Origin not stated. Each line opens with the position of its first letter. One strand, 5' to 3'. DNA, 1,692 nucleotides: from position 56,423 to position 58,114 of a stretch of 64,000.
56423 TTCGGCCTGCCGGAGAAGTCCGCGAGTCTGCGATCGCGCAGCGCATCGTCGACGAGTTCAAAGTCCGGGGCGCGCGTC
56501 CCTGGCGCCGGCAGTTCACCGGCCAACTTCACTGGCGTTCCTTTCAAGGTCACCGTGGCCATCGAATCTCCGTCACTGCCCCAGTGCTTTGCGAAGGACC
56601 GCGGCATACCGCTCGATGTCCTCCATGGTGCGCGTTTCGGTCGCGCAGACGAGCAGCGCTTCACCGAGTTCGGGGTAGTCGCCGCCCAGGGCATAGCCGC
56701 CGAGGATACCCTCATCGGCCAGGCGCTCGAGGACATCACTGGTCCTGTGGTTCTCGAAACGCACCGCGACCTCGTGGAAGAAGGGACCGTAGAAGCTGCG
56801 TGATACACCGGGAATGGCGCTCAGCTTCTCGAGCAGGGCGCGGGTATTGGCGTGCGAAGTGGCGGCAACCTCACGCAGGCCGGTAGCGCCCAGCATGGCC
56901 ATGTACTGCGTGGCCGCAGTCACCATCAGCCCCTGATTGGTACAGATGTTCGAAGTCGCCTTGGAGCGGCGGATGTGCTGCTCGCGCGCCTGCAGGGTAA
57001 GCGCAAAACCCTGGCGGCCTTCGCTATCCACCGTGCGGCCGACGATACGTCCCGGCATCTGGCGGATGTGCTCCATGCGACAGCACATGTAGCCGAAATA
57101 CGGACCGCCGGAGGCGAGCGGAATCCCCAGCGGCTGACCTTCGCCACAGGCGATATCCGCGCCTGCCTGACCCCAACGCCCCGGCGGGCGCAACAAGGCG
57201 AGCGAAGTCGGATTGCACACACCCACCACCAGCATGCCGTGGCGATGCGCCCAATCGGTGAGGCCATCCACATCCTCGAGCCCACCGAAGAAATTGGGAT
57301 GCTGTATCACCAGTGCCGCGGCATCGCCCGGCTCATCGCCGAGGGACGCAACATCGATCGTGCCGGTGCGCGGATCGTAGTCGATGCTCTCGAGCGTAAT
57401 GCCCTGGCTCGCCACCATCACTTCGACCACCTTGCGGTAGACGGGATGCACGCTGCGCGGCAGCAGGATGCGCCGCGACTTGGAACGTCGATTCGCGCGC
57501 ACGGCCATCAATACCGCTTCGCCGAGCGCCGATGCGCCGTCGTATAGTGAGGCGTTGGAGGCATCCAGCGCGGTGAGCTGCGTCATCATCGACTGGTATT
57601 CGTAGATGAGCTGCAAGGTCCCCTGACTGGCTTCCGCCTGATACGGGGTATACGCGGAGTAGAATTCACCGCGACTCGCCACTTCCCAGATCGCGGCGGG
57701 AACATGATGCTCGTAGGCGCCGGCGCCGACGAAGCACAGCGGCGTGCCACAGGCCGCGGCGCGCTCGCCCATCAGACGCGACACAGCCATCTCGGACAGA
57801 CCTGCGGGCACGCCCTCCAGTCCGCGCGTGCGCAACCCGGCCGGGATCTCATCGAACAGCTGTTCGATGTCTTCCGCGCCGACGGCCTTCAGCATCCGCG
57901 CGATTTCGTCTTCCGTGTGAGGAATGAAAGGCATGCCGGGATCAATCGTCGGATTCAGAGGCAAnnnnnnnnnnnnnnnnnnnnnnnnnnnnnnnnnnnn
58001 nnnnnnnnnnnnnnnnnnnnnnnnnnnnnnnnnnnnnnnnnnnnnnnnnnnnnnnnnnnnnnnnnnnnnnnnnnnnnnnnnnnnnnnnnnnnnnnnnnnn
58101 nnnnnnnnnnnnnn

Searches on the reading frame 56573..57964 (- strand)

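Call 23: search_protein_families(library=pfam, proteins=[window:56573-57964:-], max_evalue=0.00001)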
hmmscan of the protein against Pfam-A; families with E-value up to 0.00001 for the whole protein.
window:56573-57964:- (463 aa): 1 family
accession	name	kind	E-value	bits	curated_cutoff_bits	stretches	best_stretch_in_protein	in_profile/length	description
PF02347.22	GDC-P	-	3.8e-114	382.3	26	1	13-454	3-426/429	Glycine cleavage system P-protein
